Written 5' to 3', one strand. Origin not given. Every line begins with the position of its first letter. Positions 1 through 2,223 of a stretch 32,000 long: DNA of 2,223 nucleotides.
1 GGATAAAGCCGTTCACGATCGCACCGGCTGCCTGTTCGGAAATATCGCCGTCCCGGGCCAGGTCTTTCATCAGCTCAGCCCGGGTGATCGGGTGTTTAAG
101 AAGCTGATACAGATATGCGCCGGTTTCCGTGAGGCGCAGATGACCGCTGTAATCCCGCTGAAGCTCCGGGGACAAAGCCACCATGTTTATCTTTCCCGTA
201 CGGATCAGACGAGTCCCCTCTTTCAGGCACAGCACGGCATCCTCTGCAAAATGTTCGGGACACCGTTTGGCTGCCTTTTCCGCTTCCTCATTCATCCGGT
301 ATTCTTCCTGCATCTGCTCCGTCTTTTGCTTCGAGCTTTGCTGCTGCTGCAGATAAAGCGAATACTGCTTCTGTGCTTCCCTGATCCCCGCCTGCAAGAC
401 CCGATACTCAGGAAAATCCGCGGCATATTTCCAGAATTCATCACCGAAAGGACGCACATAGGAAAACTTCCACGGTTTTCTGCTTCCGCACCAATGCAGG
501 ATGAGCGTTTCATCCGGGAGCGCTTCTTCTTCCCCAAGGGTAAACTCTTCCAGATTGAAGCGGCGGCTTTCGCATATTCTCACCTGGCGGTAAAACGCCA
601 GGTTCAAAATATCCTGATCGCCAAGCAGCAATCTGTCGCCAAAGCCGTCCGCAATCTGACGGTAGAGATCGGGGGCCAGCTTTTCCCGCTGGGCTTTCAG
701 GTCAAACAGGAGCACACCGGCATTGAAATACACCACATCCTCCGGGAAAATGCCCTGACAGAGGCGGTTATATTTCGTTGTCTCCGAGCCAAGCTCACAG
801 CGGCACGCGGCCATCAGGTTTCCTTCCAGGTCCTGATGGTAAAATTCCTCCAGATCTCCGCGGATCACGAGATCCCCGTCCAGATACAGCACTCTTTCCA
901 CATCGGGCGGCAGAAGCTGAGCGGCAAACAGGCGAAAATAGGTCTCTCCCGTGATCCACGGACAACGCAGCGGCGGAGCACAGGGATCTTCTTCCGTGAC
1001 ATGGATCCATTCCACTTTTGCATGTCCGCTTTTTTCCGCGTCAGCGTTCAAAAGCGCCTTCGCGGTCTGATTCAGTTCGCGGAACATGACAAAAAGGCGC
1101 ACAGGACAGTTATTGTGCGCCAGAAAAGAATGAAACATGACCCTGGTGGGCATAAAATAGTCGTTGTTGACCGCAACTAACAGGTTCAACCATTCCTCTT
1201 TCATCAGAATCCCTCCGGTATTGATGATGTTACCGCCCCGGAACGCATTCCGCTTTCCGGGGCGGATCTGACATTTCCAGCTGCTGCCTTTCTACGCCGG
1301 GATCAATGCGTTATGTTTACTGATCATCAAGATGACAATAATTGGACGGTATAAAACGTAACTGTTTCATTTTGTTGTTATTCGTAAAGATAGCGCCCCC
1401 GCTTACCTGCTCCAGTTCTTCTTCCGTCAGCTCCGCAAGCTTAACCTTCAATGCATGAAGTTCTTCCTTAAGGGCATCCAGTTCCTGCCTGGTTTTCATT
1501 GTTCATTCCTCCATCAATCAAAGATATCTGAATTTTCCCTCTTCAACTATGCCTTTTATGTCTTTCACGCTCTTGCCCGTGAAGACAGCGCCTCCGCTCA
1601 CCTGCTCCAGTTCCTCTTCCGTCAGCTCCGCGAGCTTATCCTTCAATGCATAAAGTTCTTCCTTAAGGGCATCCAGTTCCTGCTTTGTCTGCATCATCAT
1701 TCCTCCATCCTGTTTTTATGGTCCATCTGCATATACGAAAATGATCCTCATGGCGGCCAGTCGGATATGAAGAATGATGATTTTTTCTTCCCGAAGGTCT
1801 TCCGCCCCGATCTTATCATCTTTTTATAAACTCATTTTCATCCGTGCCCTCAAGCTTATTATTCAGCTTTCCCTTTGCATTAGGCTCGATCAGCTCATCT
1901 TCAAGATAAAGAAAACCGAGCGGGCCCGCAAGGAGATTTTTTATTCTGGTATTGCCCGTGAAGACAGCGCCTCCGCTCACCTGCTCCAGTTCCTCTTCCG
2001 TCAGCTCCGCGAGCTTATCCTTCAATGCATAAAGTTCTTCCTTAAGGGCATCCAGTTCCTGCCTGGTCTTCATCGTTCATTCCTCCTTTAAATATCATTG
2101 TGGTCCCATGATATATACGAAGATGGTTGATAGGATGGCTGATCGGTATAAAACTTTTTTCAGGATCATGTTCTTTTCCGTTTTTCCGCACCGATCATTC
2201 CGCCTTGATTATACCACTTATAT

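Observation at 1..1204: Unannotated gene: GT8 glycosyltransferase with a C-terminal PqqD-like domain, hidden behind a 362-aa antisense ORF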

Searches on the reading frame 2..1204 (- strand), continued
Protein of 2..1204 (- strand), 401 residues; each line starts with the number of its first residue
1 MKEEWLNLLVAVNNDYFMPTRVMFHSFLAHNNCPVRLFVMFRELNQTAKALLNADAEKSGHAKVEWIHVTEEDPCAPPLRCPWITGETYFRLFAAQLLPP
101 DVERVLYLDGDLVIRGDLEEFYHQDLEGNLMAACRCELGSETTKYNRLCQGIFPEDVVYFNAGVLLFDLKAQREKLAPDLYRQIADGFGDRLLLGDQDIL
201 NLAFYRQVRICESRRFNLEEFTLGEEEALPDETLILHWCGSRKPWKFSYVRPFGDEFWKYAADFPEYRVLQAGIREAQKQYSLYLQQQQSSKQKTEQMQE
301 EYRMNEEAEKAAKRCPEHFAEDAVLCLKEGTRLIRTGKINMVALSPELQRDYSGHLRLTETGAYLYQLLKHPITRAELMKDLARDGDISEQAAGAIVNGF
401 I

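Call 79: search_protein_families(library=pfam, proteins=[L015:6544-7374:+, L015:7387-8133:+, L015:8081-9289:+, L015:9264-10004:+, L015:9965-10945:+, L015:10929-11198:+, L015:11185-11643:+, L015:11976-12944:+, L015:13374-14579:+], max_evalue=0.001)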
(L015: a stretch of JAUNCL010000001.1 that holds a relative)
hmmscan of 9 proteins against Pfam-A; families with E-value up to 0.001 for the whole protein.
L015:6544-7374:+ (276 aa): 1 family
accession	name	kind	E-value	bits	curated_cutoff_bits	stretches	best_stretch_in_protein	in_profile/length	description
PF01061.29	ABC2_membrane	-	1.6e-22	80.6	26.9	1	34-235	4-209/211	ABC-2 type transporter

L015:7387-8133:+ (248 aa): 3 families
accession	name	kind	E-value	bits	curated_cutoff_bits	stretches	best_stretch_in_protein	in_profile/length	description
PF00005.33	ABC_tran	-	4.4e-21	76.4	25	1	47-178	1-135/137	ABC transporter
PF13555.12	AAA_29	-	1.6e-06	28.2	27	1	48-92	13-56/61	P-loop containing region of AAA domain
PF13304.12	AAA_21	-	7.1e-05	23.4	27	1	61-142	3-71/304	AAA domain, putative AbiEii toxin, Type IV TA system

L015:8081-9289:+ (402 aa): 1 family
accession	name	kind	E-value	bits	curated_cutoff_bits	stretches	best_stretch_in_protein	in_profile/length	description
PF14907.12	NTP_transf_5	-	3e-41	142.1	31.2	1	56-292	5-248/249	Uncharacterised nucleotidyltransferase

L015:9264-10004:+ (246 aa): 0 families

L015:9965-10945:+ (326 aa): 1 family
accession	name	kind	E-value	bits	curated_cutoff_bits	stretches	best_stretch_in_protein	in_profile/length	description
PF01501.26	Glyco_transf_8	-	3.8e-36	125.4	24.3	1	14-258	1-251/253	Glycosyl transferase family 8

L015:10929-11198:+ (89 aa): 1 family
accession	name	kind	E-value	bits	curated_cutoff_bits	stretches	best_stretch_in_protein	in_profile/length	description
PF05402.18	PqqD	-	3.3e-15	56.6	23.4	1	18-86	2-65/67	Coenzyme PQQ synthesis protein D (PqqD)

L015:11185-11643:+ (152 aa): 0 families

L015:11976-12944:+ (322 aa): 1 family
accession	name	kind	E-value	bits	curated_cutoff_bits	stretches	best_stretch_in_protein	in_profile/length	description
PF00535.33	Glycos_transf_2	-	1.3e-23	84.3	23.3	1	7-173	2-164/168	Glycosyl transferase family 2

L015:13374-14579:+ (401 aa): 1 family
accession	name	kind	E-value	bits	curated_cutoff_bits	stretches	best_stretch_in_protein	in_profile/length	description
PF09594.16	GT87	-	5.4e-05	23.5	25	1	86-309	21-237/237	Glycosyltransferase family 87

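Call 81: find_encoding_contigs(protein=P0010, flank=5000, max_places=2)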
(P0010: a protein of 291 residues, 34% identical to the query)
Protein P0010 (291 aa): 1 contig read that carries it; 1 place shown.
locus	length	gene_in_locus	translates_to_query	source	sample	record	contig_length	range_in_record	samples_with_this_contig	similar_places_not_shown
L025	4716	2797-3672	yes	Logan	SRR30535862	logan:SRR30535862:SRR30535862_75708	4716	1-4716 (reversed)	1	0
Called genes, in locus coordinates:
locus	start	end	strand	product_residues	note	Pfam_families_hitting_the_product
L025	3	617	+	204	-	?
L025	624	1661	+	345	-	PF00535:Glycos_transf_2, PF10111:Glyco_tranf_2_2, PF13641:Glyco_tranf_2_3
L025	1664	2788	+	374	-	PF04230:PS_pyruv_trans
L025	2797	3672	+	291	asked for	PF01501:Glyco_transf_8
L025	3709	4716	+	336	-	?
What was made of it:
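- No polysaccharide genes flank the fusion genes, unlike P0010 (call 81).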

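Call 82: find_encoding_contigs(protein=P0012, flank=6000, max_places=2)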
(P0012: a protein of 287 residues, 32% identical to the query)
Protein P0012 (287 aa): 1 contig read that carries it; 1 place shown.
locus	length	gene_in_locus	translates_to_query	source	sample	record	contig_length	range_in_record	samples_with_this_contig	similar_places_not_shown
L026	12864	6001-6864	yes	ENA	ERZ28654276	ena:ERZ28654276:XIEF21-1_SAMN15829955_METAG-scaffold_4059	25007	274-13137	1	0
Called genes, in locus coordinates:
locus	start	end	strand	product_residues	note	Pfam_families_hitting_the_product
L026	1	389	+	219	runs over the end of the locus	?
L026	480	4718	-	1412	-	PF01548:DEDD_Tnp_IS110 (faint), PF01869:BcrAD_BadFG, PF09989:DUF2229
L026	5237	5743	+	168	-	PF13302:Acetyltransf_3, PF13420:Acetyltransf_4 (weak), PF00583:Acetyltransf_1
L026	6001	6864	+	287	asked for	PF01501:Glyco_transf_8, PF18404:Glyco_transf_24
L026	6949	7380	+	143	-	PF01451:LMWPc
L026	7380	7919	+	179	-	PF10050:DUF2284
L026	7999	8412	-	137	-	PF13279:4HBT_2, PF03061:4HBT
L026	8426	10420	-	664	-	PF13426:PAS_9 (faint), PF08447:PAS_3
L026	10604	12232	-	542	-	PF00501:AMP-binding, PF13193:AMP-binding_C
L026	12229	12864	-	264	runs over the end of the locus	PF03255:ACCA, PF01039:Carboxyl_trans, PF00378:ECH_1 (weak)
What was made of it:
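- More distant GT8s (34% identity or less) lie in ordinary polysaccharide contexts without PqqD (calls 81, 82).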

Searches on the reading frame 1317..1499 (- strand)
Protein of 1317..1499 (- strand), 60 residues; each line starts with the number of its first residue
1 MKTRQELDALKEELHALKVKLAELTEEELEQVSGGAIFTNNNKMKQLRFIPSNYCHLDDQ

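Call 24: search_protein_families(library=ncbifam, proteins=[window:1317-1499:-], max_evalue=10)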
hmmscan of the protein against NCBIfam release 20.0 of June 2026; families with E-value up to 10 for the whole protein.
window:1317-1499:- (60 aa): 12 families
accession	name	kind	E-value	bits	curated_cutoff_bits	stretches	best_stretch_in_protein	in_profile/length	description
NF038167.1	cyan_ocin_like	subfamily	0.00016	21.8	32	1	19-43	6-30/72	CTB family bacteriocin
TIGR03949.1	bact_IIb_cerein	subfamily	0.00029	20.6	21.5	1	22-37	2-17/45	class IIb bacteriocin, lactobin A/cerein 7B family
NF033772.1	pheromone_VP1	equivalog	0.003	17.7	85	1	23-40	11-28/65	peptide pheromone VP1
TIGR01847.1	bacteriocin_sig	domain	0.0074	16.8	15.7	1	23-35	3-15/15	bacteriocin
TIGR04495.1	RiPP_XyeA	equivalog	0.028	14.6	33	1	18-37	21-40/50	XyeA family cyclophane-containing RiPP triceptide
NF038153.1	lant_leader_L1a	domain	0.035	14.3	22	1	18-35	15-32/32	class I lanthipeptide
NF038034.1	lactGbeta_entB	subfamily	0.035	14.3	37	1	24-36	1-13/38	lactococcin G-beta/enterocin 1071B family bacteriocin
NF038035.1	lactGalph_entA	subfamily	0.049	13.7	37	1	24-38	1-16/35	lactococcin G-alpha/enterocin 1071A family bacteriocin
TIGR03898.1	lanti_MRSA_kill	subfamily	0.065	13.2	23.5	1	21-35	30-44/44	mersacidin/lichenicidin family type 2 lantibiotic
NF000539.0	plantaricin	subfamily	0.074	13.5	29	1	21-46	21-45/69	plantaricin C family lantibiotic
NF033456.1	RiPP_CCRG-2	domain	0.11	12.5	24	1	23-36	5-18/18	CCRG-2 family RiPP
NF040664.1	HEC_x9_TCC_lant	equivalog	0.17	12.1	46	1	23-36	2-15/39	lacticin 481 family lantibiotic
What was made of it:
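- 1317..1499 (-): Precursor peptide 3 (60 aa). Leader is residues 1-35 (1395..1499), ending in GG. Core is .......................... TIGR01847 bacteriocin_sig 16.8 bits, cut-off 15.7 (call 24).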

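Call 47: list_cluster_members(proteins=[P0001, P0003, window:1317-1499:-, window:1518-1700:-, window:1816-2073:-, window:11572-12297:-, window:9778-11109:-, window:2218-3363:-])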
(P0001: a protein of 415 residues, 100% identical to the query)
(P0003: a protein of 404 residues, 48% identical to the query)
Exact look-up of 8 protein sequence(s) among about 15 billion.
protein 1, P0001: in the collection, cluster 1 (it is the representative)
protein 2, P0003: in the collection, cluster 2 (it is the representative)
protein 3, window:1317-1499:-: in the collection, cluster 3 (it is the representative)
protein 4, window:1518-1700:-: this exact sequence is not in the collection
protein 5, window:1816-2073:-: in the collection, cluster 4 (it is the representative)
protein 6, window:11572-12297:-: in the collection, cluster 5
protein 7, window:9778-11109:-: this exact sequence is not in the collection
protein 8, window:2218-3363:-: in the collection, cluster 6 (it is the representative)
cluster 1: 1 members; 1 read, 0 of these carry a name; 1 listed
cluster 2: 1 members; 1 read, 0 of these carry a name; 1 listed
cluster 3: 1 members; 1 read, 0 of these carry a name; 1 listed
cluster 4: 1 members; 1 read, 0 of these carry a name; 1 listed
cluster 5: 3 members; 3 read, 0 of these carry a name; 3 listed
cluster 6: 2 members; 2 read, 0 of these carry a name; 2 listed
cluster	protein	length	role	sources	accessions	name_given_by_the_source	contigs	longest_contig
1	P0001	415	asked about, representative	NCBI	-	-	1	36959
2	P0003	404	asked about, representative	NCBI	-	-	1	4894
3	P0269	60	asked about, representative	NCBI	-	-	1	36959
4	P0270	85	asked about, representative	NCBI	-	-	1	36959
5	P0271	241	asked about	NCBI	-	-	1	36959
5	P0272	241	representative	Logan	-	-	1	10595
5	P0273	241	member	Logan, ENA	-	-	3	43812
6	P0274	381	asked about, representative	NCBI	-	-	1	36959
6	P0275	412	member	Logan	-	-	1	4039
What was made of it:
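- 1317..1499 (-): Exact sequence present in the public protein collection (call 47).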

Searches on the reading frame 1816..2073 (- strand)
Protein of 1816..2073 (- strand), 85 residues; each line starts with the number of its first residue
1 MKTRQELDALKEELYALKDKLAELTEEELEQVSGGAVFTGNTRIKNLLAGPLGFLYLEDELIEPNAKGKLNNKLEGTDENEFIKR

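Call 24: search_protein_families(library=ncbifam, proteins=[window:1816-2073:-], max_evalue=10)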
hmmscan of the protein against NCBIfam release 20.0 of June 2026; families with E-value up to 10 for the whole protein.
window:1816-2073:- (85 aa): 13 families
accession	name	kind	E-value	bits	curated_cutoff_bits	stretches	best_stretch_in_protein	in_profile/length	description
TIGR03949.1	bact_IIb_cerein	subfamily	0.0005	19.8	21.5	1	22-37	2-17/45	class IIb bacteriocin, lactobin A/cerein 7B family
NF038167.1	cyan_ocin_like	subfamily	0.0021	18.2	32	1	19-42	6-29/72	CTB family bacteriocin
NF033772.1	pheromone_VP1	equivalog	0.0026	18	85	1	23-43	11-32/65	peptide pheromone VP1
TIGR01847.1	bacteriocin_sig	domain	0.0032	17.9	15.7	1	23-35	3-15/15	bacteriocin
NF038153.1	lant_leader_L1a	domain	0.028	14.6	22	1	18-35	15-32/32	class I lanthipeptide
NF000539.0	plantaricin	subfamily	0.032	14.7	29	1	16-41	16-41/69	plantaricin C family lantibiotic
NF038034.1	lactGbeta_entB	subfamily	0.035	14.3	37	1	24-37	1-14/38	lactococcin G-beta/enterocin 1071B family bacteriocin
NF038035.1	lactGalph_entA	subfamily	0.083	13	37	1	24-38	1-16/35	lactococcin G-alpha/enterocin 1071A family bacteriocin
NF033456.1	RiPP_CCRG-2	domain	0.092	12.7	24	1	23-36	5-18/18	CCRG-2 family RiPP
TIGR04495.1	RiPP_XyeA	equivalog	0.11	12.6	33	1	18-35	21-38/50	XyeA family cyclophane-containing RiPP triceptide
TIGR03898.1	lanti_MRSA_kill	subfamily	0.13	12.2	23.5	1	21-35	30-44/44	mersacidin/lichenicidin family type 2 lantibiotic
NF038161.1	lant_II_LchA2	subfamily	0.16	12.4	26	1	20-42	2-24/51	class II lanthipeptide, LchA2/BrtA2 family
NF040664.1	HEC_x9_TCC_lant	equivalog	0.24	11.6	46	1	23-36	2-15/39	lacticin 481 family lantibiotic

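Call 73: find_homologous_proteins(query=A4, max_evalue=0.01)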
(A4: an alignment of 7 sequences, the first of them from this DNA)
Query A4 (7 sequences) (85 aa, profile of the alignment): 4000 proteins with E <= 0.01 among 8000 candidates; the best 120 are listed.
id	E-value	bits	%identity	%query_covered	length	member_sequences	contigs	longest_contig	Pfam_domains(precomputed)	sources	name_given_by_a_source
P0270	3.6e-29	119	100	100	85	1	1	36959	-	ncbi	-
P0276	4.2e-26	109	50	52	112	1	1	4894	-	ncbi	-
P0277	4.7e-24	102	55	58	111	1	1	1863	-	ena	-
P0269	1.0e-23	101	70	71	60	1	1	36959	-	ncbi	-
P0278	1.8e-23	100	55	58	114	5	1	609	-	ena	-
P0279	5.3e-23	99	53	58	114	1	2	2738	-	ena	-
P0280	7.5e-21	92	90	49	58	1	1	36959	-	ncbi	-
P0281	1.9e-18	84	68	40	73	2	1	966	-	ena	-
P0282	7.3e-18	82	73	44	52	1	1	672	-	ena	-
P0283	9.3e-18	82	63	41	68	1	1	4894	-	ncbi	-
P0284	1.2e-17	82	72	42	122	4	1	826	PF27893.1,PF28158.1,PF01476.27,PF23473.2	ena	-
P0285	1.7e-17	81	66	51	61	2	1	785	-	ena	-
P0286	1.8e-17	81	66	41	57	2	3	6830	-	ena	-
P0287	2.7e-17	81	47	73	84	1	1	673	-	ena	-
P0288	3.1e-17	80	68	52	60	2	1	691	-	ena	-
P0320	2.2e-16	78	63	51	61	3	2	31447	-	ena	-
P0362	9.5e-16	76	41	80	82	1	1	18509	-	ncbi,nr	ncbi:MAG: bacteriocin [Eubacteriales bacterium]|nr:bacteriocin [Eubacteriales bacterium]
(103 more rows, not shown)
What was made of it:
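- The leader type in the window belongs to a very large family, at least 4000 clusters (call 73).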

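Call 74: find_encoding_contigs(protein=P0320, flank=8000, max_places=3)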
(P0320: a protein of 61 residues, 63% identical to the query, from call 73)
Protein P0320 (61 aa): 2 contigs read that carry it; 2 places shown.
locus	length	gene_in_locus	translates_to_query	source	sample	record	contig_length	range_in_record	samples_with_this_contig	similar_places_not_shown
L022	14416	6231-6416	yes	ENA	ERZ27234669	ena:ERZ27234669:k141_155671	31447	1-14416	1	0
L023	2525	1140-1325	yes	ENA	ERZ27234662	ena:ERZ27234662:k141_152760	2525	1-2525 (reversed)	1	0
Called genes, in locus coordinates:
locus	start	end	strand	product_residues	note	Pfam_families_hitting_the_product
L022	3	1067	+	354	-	?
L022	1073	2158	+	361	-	PF03979:Sigma70_r1_1, PF00140:Sigma70_r1_2, PF04542:Sigma70_r2, PF04539:Sigma70_r3, PF04545:Sigma70_r4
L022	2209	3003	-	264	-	PF04909:Amidohydro_2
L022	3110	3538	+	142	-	-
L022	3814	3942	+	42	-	-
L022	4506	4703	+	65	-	-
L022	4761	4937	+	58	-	-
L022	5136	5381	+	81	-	-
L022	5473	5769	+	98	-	-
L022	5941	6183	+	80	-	-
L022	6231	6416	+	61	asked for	-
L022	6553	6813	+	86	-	-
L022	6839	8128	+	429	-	PF08245:Mur_ligase_M, PF02875:Mur_ligase_C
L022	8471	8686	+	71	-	PF00313:CSD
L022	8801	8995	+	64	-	-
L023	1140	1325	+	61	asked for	-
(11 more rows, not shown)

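Call 75: find_encoding_contigs(protein=P0362, flank=8000, max_places=3)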
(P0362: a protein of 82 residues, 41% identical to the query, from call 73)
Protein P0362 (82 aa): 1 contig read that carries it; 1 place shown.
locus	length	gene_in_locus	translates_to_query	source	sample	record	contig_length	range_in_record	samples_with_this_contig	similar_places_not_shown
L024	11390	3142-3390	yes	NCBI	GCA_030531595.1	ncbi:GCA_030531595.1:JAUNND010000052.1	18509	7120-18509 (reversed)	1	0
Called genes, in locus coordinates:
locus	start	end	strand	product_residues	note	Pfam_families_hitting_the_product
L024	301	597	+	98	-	-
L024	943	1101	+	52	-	-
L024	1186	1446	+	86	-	-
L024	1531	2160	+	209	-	PF07947:YhhN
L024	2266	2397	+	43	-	PF00313:CSD, PF08206:OB_RNB (weak)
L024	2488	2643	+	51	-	-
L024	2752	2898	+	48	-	-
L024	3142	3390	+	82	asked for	-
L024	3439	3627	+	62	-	-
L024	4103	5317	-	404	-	PF01232:Mannitol_dh, PF03721:UDPG_MGDP_dh_N (weak), PF08125:Mannitol_dh_C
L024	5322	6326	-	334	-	PF00294:PfkB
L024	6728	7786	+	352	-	PF00532:Peripla_BP_1 (weak), PF13407:Peripla_BP_4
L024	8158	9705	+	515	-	PF00005:ABC_tran, PF13304:AAA_21 (faint), PF00005:ABC_tran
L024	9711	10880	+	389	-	PF02653:BPD_transp_2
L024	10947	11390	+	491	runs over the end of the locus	PF00370:FGGY_N, PF02782:FGGY_C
